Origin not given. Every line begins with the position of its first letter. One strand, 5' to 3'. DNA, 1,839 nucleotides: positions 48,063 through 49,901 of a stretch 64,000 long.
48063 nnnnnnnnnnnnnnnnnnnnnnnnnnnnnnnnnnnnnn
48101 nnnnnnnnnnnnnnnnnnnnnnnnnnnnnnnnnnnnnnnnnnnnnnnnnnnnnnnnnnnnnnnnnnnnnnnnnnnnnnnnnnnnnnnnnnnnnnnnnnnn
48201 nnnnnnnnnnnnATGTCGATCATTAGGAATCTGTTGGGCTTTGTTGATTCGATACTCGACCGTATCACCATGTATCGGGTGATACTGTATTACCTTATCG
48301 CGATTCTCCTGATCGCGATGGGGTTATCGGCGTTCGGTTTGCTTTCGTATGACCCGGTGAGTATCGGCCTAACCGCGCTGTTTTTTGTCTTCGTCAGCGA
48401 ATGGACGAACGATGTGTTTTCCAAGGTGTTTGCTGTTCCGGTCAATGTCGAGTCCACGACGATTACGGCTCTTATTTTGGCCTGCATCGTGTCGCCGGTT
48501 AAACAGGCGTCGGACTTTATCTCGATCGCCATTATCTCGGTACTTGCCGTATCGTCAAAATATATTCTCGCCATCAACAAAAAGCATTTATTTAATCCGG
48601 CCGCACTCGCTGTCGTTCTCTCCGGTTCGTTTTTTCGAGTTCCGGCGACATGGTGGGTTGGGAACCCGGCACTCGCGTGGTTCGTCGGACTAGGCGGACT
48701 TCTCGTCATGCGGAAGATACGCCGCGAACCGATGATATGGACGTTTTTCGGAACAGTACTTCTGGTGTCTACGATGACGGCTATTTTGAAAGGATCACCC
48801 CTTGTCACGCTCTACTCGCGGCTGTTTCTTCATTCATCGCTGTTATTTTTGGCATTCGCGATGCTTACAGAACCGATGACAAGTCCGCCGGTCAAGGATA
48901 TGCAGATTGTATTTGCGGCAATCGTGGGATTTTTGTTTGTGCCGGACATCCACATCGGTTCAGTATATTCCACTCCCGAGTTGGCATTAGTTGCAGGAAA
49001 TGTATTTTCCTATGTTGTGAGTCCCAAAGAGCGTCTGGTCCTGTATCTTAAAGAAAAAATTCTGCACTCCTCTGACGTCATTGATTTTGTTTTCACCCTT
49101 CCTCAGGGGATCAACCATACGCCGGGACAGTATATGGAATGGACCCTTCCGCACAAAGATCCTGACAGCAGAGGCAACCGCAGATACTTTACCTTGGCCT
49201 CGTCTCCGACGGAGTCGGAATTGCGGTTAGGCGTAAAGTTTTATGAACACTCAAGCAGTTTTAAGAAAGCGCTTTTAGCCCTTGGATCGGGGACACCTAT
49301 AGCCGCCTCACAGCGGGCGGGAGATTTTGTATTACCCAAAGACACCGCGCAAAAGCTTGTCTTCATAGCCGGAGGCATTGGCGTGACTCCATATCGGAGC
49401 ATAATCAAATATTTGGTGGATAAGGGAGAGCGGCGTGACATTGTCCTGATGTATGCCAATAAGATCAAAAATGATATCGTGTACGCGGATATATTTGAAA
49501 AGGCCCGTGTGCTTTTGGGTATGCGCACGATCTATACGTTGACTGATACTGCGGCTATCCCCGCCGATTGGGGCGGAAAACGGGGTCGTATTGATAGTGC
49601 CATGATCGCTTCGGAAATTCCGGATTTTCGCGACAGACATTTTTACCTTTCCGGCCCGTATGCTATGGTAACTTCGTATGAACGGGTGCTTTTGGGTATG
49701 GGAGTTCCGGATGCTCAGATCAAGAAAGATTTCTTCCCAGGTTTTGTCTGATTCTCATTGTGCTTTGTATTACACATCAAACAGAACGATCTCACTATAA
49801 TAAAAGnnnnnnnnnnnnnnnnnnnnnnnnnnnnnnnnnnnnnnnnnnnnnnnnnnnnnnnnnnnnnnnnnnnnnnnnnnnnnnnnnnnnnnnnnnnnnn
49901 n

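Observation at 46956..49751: FMN-binding exoprotein + ApbE flavin transferase + RnfD-like membrane domain fused to an FNR-type FAD/NAD(P) domain: candidate flavin-based trans-membrane electron-transfer module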

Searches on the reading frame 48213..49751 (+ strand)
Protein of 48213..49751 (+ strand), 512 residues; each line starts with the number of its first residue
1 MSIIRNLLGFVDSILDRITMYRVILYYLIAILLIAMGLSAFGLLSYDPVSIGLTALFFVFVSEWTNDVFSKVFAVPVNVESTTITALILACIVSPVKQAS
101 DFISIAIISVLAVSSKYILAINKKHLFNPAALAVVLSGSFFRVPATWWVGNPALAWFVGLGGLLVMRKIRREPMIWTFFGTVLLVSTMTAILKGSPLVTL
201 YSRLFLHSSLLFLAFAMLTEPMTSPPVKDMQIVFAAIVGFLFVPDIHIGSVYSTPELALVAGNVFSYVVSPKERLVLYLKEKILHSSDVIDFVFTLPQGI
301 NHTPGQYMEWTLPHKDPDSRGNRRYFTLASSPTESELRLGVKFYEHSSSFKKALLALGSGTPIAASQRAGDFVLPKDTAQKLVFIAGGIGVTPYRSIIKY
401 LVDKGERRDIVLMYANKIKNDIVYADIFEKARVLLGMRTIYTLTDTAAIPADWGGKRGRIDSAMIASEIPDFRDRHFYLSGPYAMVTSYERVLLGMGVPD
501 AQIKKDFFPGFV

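Call 3: search_protein_families(library=pfam, proteins=[window:48213-49751:+], max_evalue=0.01)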
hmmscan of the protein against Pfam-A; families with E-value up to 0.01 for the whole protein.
window:48213-49751:+ (512 aa): 3 families
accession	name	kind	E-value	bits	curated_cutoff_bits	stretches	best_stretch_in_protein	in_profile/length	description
PF00175.26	NAD_binding_1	-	7e-15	56.1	22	1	384-489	1-107/109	Oxidoreductase NAD-binding domain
PF03116.20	NQR2_RnfD_RnfE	-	2.5e-05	24.3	27.7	1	154-264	176-281/296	NQR2, RnfD, RnfE family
PF08030.17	NAD_binding_6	-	0.0065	17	22.2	0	381-406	3-28/156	Ferric reductase NAD binding domain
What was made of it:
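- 49032..49751 (+): FNR-type FAD/NAD(P)H-binding domain (residues 274-512) and stop codon; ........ at 49179-49202, GGIGVTP at 49371-49391. PF00175 at E 7e-15 (call 3).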

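Call 4: search_protein_families(library=ncbifam, proteins=[window:48213-49751:+], max_evalue=0.01)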
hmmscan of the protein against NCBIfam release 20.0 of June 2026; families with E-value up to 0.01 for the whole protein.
window:48213-49751:+ (512 aa): 18 families
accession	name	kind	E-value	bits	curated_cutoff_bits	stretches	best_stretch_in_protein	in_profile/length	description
NF009805.0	PRK13289.1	equivalog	3.5e-24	85.5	432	1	280-508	160-392/399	NO-inducible flavohemoprotein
NF058606.1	GlBtMonoRdsGbcB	equivalog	1.7e-16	60.1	500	1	281-498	20-237/362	glycine betaine monooxygenase reductase subunit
TIGR02160.1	PA_CoA_Oxy5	hypoth_equivalog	5e-16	58.5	420.8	1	291-508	18-241/352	1,2-phenylacetyl-CoA epoxidase subunit PaaE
NF005963.0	PRK08051.1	equivalog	1.4e-15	57.2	230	1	293-489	22-210/233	NAD(P)H-flavin reductase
NF007964.0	PRK10684.1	equivalog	1.8e-15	56.7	383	1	319-508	50-237/333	NADH oxidoreductase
NF040810.1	BenC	equivalog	3.4e-13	49.5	430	1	285-501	115-323/333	benzoate 1,2-dioxygenase electron transfer component BenC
NF045803.1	MethMoxFADbindMmoC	equivalog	4.6e-12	45.4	500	1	298-505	136-337/343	aromatic/alkene monooxygenase hydroxylase FAD-binding subunit MmoC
TIGR01941.1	nqrF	equivalog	1.1e-11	44.4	295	1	354-508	246-403/405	NADH:ubiquinone reductase (Na(+)-transporting) subunit F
NF052252.1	flav_redu_LuxG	exception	1e-10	41.2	340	1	289-491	14-211/232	flavin mononucleotide reductase LuxG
NF008822.0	PRK11872.1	equivalog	1e-09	37.9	402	1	300-503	135-330/341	anthranilate 1,2-dioxygenase electron transfer component AntC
NF040830.1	sulfhyd_ShyC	equivalog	4.4e-09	35.9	600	1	326-426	57-155/288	NAD(P)-dependent hydrogenase/sulfhydrogenase 2 subunit gamma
TIGR02911.1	sulfite_red_B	equivalog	1.8e-07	30.5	288.6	1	379-503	99-219/261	anaerobic sulfite reductase subunit AsrB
NF006220.0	PRK08345.1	subfamily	4.5e-07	29.4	395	1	376-480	110-216/294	cytochrome-c3 hydrogenase subunit gamma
NF008178.0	PRK10926.1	equivalog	2.5e-05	23.7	390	1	302-430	31-157/248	ferredoxin--NADP(+) reductase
TIGR01946.1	rnfD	subfamily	3.9e-05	23.2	207.05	1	153-242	202-289/327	RnfABCDGE type electron transport complex subunit D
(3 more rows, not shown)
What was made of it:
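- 48213..49031 (+): RnfD/NqrB-like 10-helix membrane domain (residues 1-273 of the fusion). Pfam PF03116 at E 2.5e-5 and TIGR01946 rnfD at 3.9e-5 (calls 3, 4).
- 49032..49751 (+): NCBIfam flavohaemoprotein FNR module aligns to residues 280-508 (call 4).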

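Call 6: find_homologous_proteins(query=window:48213-49751:+)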
Query window:48213-49751:+ (512 aa): 6867 proteins with E <= 0.001 among 8000 candidates; the best 120 are listed.
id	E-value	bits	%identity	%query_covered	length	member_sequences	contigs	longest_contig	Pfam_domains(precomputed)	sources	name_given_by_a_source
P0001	0.0e+0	1126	100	100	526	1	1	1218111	PF00175.27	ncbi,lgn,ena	-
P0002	1.7e-236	804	70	100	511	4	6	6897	PF00175.27,PF03116.21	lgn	-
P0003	4.5e-236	803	69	99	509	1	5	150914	PF00175.27,PF03116.21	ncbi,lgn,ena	-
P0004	3.2e-227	774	69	96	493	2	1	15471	PF00175.27,PF03116.21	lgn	-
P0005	3.9e-221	753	66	99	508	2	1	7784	PF00175.27,PF03116.21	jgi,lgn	jgi:ferredoxin-NADP reductase/Na+-translocating ferredoxin:NAD+ oxidoreductase RnfD subunit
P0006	3.0e-211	721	65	99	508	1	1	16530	PF00175.27,PF03116.21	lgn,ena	-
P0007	2.6e-196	672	61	99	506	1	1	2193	PF00175.27,PF03116.21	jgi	jgi:glycine betaine catabolism B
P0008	3.6e-196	671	59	99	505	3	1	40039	PF00175.27,PF03116.21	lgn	-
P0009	5.6e-196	670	59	98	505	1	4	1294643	PF00175.27,PF03116.21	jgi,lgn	jgi:ferredoxin-NADP reductase/Na+-transporting NADH:ubiquinone oxidoreductase subunit NqrB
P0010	5.4e-186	638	56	99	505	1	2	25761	PF00175.27,PF03116.21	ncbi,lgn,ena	-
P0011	5.8e-186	637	56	98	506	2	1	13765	PF00175.27,PF03116.21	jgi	-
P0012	6.4e-184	631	56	98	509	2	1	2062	PF00175.27,PF03116.21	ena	-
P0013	1.3e-183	630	57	98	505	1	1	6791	PF00175.27,PF03116.21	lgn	-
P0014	2.6e-183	629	56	99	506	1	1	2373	PF00175.27,PF03116.21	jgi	jgi:glycine betaine catabolism B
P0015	4.4e-183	628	57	99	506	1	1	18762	PF00175.27,PF03116.21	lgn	-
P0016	4.6e-183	628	55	99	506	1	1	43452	PF00175.27,PF03116.21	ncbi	-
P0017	4.0e-182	625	57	99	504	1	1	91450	PF00175.27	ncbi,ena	-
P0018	6.6e-182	624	57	99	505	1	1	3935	PF00175.27,PF03116.21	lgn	-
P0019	7.5e-182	624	55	98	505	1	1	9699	PF00175.27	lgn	-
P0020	1.0e-181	623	56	98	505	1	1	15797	PF00175.27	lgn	-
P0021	1.6e-181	623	56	98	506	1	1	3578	PF00175.27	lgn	-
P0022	3.2e-181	622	55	99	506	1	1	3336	PF00175.27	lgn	-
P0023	4.1e-181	621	58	96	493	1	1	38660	PF00175.27,PF03116.21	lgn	-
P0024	7.7e-181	621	56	98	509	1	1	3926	PF00175.27,PF03116.21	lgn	-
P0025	1.5e-180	620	56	96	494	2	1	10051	PF00175.27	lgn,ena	-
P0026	2.9e-180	619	55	99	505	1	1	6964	PF00175.27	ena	-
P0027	3.5e-180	618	57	99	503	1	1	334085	PF00175.27,PF03116.21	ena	-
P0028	4.3e-180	618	54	99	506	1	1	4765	PF00175.27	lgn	-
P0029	4.8e-180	618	56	99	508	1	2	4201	PF00175.27,PF03116.21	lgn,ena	-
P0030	5.0e-180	618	56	99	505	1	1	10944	PF00175.27,PF03116.21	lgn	-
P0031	5.5e-180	618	55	99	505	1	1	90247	PF00175.27,PF03116.21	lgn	-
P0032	9.9e-180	617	58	96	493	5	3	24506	PF00175.27,PF03116.21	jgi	jgi:ferredoxin-NADP reductase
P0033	1.1e-179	617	56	98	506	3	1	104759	PF00175.27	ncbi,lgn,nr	ncbi:oxidoreductase [Patescibacteria group bacterium]|nr:oxidoreductase [Patescibacteria group bacte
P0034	1.3e-179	616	55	99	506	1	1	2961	PF00175.27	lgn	-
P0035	1.3e-179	616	55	99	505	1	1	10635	PF00175.27,PF03116.21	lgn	-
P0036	3.2e-179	615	55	98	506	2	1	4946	PF00175.27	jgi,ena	-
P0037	6.0e-179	614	55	98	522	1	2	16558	PF00175.27,PF03116.21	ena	-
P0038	1.2e-178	613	55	98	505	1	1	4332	PF00175.27,PF03116.21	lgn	-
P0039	2.1e-178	613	54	99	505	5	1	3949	PF00175.27,PF03116.21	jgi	-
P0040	4.9e-178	611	56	96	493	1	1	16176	PF00175.27,PF03116.21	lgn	-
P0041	9.0e-178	610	54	99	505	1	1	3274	PF00175.27,PF03116.21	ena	-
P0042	1.0e-177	610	54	98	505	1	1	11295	PF00175.27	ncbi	-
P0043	1.1e-177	610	54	99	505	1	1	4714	PF00175.27,PF03116.21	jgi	jgi:ferredoxin-NADP reductase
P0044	1.3e-177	610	54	98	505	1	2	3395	PF00175.27,PF03116.21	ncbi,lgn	-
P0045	1.5e-177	610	55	98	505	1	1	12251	PF00175.27,PF03116.21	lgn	-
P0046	2.6e-177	609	54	99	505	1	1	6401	PF00175.27,PF03116.21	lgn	-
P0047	2.9e-177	609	55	99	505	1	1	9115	PF00175.27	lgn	-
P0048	5.6e-177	608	55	96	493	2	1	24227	PF00175.27,PF03116.21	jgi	-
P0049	6.8e-177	608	54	99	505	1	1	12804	PF00175.27,PF03116.21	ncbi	-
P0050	7.4e-177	607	54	98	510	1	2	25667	PF00175.27,PF03116.21,PF08030.18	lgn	-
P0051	7.9e-177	607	55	99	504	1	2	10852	PF00175.27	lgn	-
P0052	8.2e-177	607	53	99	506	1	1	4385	PF00175.27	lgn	-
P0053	1.2e-176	607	56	99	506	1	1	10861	PF00175.27,PF03116.21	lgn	-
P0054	1.3e-176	607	54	99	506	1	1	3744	PF00175.27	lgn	-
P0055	1.4e-176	606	53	99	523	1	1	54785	PF00175.27,PF03116.21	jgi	jgi:glycine betaine catabolism B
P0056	1.8e-176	606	56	96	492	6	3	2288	PF00175.27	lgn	-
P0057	2.3e-176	606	55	98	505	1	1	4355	PF00175.27,PF03116.21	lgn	-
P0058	2.3e-176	606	55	99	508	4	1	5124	PF00175.27,PF03116.21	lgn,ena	-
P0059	2.4e-176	606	55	99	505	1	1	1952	PF00175.27,PF03116.21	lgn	-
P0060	2.4e-176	606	54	99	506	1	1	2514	PF00175.27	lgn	-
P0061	2.4e-176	606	55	99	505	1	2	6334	PF00175.27,PF03116.21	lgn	-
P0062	2.5e-176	606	55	99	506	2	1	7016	PF00175.27,PF03116.21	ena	-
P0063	3.2e-176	605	53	98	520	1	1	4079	PF00175.27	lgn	-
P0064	3.5e-176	605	54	99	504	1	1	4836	PF00175.27,PF03116.21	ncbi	-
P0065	4.9e-176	605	54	99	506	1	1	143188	PF00175.27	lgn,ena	-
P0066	6.0e-176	604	55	99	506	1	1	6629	PF00175.27,PF03116.21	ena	-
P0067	6.5e-176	604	55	99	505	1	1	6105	PF00175.27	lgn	-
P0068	8.2e-176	604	54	99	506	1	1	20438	PF00175.27,PF03116.21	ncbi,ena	-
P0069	8.9e-176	604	55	99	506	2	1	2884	PF00175.27,PF00970.31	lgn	-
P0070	9.4e-176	604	55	98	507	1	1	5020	PF00175.27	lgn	-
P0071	9.6e-176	604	56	98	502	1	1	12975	PF00175.27,PF03116.21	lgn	-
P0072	1.0e-175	604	54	98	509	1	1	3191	PF00175.27,PF03116.21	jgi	jgi:ferredoxin-NADP reductase/Na+-translocating ferredoxin:NAD+ oxidoreductase RnfD subunit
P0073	1.2e-175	603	55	98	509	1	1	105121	PF00175.27,PF03116.21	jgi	jgi:glycine betaine catabolism B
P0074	1.2e-175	603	53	99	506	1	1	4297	PF00175.27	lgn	-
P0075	1.3e-175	603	54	98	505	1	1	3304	PF00175.27,PF03116.21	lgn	-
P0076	1.3e-175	603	55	98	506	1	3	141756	PF00175.27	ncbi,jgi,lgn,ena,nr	ncbi:MAG TPA: hypothetical protein VND99_06285 [Candidatus Acidoferrales bacterium]|nr:hypothetical 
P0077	1.5e-175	603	55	99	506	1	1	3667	PF00175.27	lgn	-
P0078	1.7e-175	603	55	98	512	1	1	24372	PF00175.27,PF03116.21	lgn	-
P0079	2.0e-175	603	55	99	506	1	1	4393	PF00175.27,PF03116.21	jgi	jgi:glycine betaine catabolism B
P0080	2.5e-175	602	55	98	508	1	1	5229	PF00175.27,PF03116.21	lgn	-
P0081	2.6e-175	602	57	96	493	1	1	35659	PF00175.27,PF03116.21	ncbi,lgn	-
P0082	2.8e-175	602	53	99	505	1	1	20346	PF00175.27,PF03116.21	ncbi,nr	ncbi:MAG TPA: RnfABCDGE type electron transport complex subunit D [Candidatus Saccharimonadales bact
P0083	3.0e-175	602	54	98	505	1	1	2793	PF00175.27,PF03116.21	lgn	-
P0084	3.1e-175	602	53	99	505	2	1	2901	PF00175.27,PF03116.21,PF00970.31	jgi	jgi:ferredoxin-NADP reductase/Na+-translocating ferredoxin:NAD+ oxidoreductase RnfD subunit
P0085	3.2e-175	602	52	98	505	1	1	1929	PF00175.27,PF03116.21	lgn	-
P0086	3.6e-175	602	55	99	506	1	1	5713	PF00175.27,PF03116.21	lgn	-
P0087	4.0e-175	602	55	99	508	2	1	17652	PF00175.27,PF03116.21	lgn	-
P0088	7.7e-175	601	54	99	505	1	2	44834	PF00175.27,PF03116.21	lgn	-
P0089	7.8e-175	601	56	96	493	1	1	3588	PF00175.27,PF03116.21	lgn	-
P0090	9.5e-175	600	53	99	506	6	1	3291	PF00175.27,PF03116.21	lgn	-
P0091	9.6e-175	600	54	99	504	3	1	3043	PF00175.27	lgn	-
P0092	9.7e-175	600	55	99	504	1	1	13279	PF00175.27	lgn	-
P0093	1.8e-174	600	54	99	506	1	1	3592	PF00175.27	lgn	-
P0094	2.5e-174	599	54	98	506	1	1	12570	PF00175.27,PF03116.21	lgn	-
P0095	2.5e-174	599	53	98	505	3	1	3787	PF00175.27,PF03116.21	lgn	-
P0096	2.6e-174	599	55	96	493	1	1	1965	PF00175.27,PF03116.21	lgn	-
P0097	2.7e-174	599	54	99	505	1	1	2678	PF00175.27,PF03116.21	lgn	-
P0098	3.6e-174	599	53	99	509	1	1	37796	PF00175.27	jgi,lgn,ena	-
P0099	5.9e-174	598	54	99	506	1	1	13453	PF00175.27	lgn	-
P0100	8.0e-174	597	54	99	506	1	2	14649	PF00175.27,PF03116.21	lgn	-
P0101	9.9e-174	597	54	99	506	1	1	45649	PF00175.27,PF03116.21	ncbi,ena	-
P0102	1.0e-173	597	53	99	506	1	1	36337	PF00175.27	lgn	-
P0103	1.2e-173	597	56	99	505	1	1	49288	PF00175.27,PF03116.21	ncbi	-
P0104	3.0e-173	596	54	96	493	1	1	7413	PF00175.27,PF03116.21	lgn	-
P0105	3.3e-173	595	54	99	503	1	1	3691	PF00175.27,PF03116.21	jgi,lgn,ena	-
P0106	3.6e-173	595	53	99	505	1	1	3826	PF00175.27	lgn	-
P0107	4.2e-173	595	53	99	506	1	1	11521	PF00175.27,PF03116.21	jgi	jgi:ferredoxin-NADP reductase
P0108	4.4e-173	595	53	99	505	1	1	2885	PF00175.27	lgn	-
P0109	4.6e-173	595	54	96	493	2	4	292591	PF00175.27,PF03116.21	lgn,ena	-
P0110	5.7e-173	595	54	98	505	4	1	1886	PF00175.27,PF03116.21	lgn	-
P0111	6.9e-173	594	53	98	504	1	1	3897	PF00175.27,PF03116.21,PF00970.31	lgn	-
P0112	7.2e-173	594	52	99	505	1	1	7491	PF00175.27,PF03116.21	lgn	-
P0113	7.6e-173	594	53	99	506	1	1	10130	PF00175.27,PF03116.21,PF08030.18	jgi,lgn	jgi:ferredoxin-NADP reductase/Na+-translocating ferredoxin:NAD+ oxidoreductase RnfD subunit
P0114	7.7e-173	594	54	99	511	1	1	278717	PF00175.27,PF03116.21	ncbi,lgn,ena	-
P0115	8.7e-173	594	54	99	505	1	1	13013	PF00175.27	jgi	jgi:ferredoxin-NADP reductase/Na+-translocating ferredoxin:NAD+ oxidoreductase RnfD subunit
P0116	1.2e-172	594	54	98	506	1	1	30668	PF00175.27,PF03116.21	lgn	-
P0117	1.2e-172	594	55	98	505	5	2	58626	PF00175.27,PF03116.21,PF08030.18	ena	-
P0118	1.2e-172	594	54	96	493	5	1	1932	PF00175.27,PF03116.21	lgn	-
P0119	1.2e-172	593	54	98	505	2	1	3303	PF00175.27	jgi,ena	-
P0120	1.5e-172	593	52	99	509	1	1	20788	PF00175.27,PF03116.21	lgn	-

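Call 10: find_related_loci(query=window:48213-49751:+, collection=genome_contigs, flank=6000)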
Query window:48213-49751:+ (512 aa) in genome_contigs; peptide patterns used: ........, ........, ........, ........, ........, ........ (x = any residue, [..] = any of these).
151 stretches matched a pattern; 68 encode a relative of the query (tblastn E <= 1e-3); 68 distinct loci.
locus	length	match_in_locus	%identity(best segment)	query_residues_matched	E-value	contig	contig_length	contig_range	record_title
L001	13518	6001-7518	69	7-512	0e+0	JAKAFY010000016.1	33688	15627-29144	MAG: bacterium isolate WY2.bin139 NODE_1650_length_33688_cov_1.987903, whole genome shotgun sequence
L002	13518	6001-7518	55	8-512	0e+0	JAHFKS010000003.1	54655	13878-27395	MAG: Candidatus Microgenomates bacterium isolate nzgw415 NODE_466_length_54656_cov_3.909691, whole genome shotgun sequen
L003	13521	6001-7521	53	6-512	0e+0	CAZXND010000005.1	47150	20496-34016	MAG TPA_asm: uncultured Gammaproteobacteria bacterium isolate SRP192515_co1_195 genome assembly, contig: NODE_544_length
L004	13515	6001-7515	53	6-511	7e-180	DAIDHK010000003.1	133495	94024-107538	MAG TPA_asm: Candidatus Levyibacteriota bacterium isolate clean343 NODE_3_length_133495_cov_12.109453, whole genome shot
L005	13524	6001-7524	53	3-512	5e-179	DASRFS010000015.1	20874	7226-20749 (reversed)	MAG TPA_asm: Patescibacteria group bacterium isolate SMAG_U10038 k141_1689002, whole genome shotgun sequence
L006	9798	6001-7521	54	5-511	9e-179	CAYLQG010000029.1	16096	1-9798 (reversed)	MAG TPA_asm: uncultured Gammaproteobacteria bacterium isolate binchicken_co54_478 genome assembly, contig: NODE_6431_len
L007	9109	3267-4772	52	11-512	7e-177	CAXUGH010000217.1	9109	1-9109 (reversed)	MAG TPA_asm: uncultured Ktedonobacteraceae bacterium isolate public_SRR14722304_metawrap_bin.2 genome assembly, contig:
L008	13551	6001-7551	52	7-512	1e-172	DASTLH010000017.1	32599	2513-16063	MAG TPA_asm: Patescibacteria group bacterium isolate SMAG_U2653 k141_640273, whole genome shotgun sequence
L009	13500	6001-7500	53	11-511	4e-172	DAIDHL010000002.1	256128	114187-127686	MAG TPA_asm: Candidatus Levyibacteriota bacterium isolate clean344 NODE_2_length_256128_cov_5.732237, whole genome shotg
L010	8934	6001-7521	52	6-512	3e-172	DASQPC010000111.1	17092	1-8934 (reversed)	MAG TPA_asm: Candidatus Methylomirabilota bacterium isolate SMAG_U10819 k141_218075, whole genome shotgun sequence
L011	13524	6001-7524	52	4-512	9e-172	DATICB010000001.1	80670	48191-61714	MAG TPA_asm: Patescibacteria group bacterium isolate SMAG_U16305 k141_6303, whole genome shotgun sequence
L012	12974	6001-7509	52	8-511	2e-169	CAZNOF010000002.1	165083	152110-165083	MAG TPA_asm: uncultured Pseudomonadales bacterium isolate SRP170004_co1_5 genome assembly, contig: NODE_85_length_165083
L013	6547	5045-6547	51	7-507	5e-170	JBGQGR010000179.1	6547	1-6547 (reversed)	MAG: Anaerolineae bacterium isolate OBJ2_061818_090_22 k141_1799772_length_6547_cov_7.0000, whole genome shotgun sequenc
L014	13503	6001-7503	52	11-511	1e-168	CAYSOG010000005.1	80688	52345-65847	MAG TPA_asm: uncultured Gammaproteobacteria bacterium isolate SRP200132_co1_489 genome assembly, contig: NODE_378_length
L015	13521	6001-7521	49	7-511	1e-168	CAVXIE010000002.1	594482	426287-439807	MAG: Candidatus Staskawiczbacteria bacterium isolate MFD03044.bin.2.105 genome assembly, contig: contig_30693, whole gen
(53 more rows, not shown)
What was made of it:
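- Tried and rejected: The Patescibacteria assignment is inferred from the nearest relatives (calls 6, 10).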

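Call 22: search_solved_structures(query=A1, max_evalue=0.01, show_alignments=0)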
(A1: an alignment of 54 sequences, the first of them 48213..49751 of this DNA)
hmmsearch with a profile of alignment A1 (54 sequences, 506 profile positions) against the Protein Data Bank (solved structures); distinct sequences matched with E-value up to 0.01: 87 (the best 60 are shown).
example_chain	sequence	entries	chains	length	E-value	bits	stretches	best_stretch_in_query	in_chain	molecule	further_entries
2eix_A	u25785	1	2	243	6.3e-15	58.1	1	267-494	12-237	NADH-cytochrome b5 reductase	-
7xk3_F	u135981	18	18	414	5.5e-14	55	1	363-504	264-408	Na(+)-translocating NADH-quinone reductase subunit F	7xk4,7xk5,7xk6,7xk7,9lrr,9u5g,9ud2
7qty_A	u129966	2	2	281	6e-14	54.9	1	361-504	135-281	Na(+)-translocating NADH-quinone reductase subunit F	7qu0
4u9u_A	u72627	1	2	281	6.2e-14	54.8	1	363-504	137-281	Na(+)-translocating NADH-quinone reductase subunit F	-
8ad4_A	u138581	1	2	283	6.2e-14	54.8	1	363-504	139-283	Na(+)-translocating NADH-quinone reductase subunit F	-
4uaj_A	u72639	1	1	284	6.3e-14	54.8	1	363-504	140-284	Na(+)-translocating NADH-quinone reductase subunit F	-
8a1t_F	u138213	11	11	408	1.2e-13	53.8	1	363-504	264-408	Na(+)-translocating NADH-quinone reductase subunit F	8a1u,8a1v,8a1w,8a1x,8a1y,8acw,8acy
7qu3_A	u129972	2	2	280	1.3e-13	53.8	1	364-504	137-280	Na(+)-translocating NADH-quinone reductase subunit F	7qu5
1cqx_A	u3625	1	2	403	2e-13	53.1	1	273-502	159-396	FLAVOHEMOPROTEIN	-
2r6h_A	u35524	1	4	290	2.4e-13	52.9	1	348-500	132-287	NADH:ubiquinone oxidoreductase, Na translocating, F subunit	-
6o0a_A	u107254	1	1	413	2.6e-13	52.8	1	270-502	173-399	Flavohemoglobin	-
3ozu_A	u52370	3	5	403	2.9e-13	52.6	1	273-502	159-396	Flavohemoprotein | Flavohemoglobin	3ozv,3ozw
8ad3_A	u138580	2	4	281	3.5e-13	52.4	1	363-500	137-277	Na(+)-translocating NADH-quinone reductase subunit F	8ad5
4wqm_A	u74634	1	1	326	5.4e-13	51.7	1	265-502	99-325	Toluene-4-monooxygenase electron transfer component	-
1qfj_A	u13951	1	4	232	2.4e-12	49.6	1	277-483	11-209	PROTEIN (FLAVIN REDUCTASE)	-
4eh1_A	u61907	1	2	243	6.4e-09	38.3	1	273-502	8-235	Flavohemoprotein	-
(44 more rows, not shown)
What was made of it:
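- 49032..49751 (+): PDB profile hits are cytochrome b5 reductase, NqrF and flavohaemoglobin (call 22).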

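Call 23: predict_structure(alignment_id=A1)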
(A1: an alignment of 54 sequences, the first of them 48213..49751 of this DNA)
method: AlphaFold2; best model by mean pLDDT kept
length: 512 residues; sequences in the alignment: 54
mean_pLDDT: 89.5   pTM: 0.81
mean pLDDT of the five models: 89.5, 89.0, 88.4, 87.9, 87.7
residues with pLDDT >= 90: 332; 70-90: 161; 50-70: 15; < 50: 4
segments of 3 or more residues with pLDDT < 50: 509-512
pLDDT, mean of each block of 10 residues (from residue 1): 72 76 91 97 95 97 92 79 94 93 94 84 73 90 89 94 89 94 95 93 93 92 83 96 88 90 88 82 90 83 87 82 86 91 86 90 82 91 94 95 96 94 94 97 93 93 97 96 89 96 79 40
secondary structure, 60 per line:
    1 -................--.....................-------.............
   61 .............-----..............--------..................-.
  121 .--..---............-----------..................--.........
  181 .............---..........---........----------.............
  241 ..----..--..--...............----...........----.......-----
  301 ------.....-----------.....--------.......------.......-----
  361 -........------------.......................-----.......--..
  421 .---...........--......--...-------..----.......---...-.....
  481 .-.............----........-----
elements in order: H2-17 H20-40 H48-73 H79-92 H101-118 H129-140 H152-169 H172-193 H197-206 H210-217 H228-242 H255-269 E274-284 E289-295 E307-311 E323-327 E336-342 H349-355 E362-369 E382-387 H388-404 E410-416 H425-435 E438-443 H462-468 E476-481 H483-495 E503-507
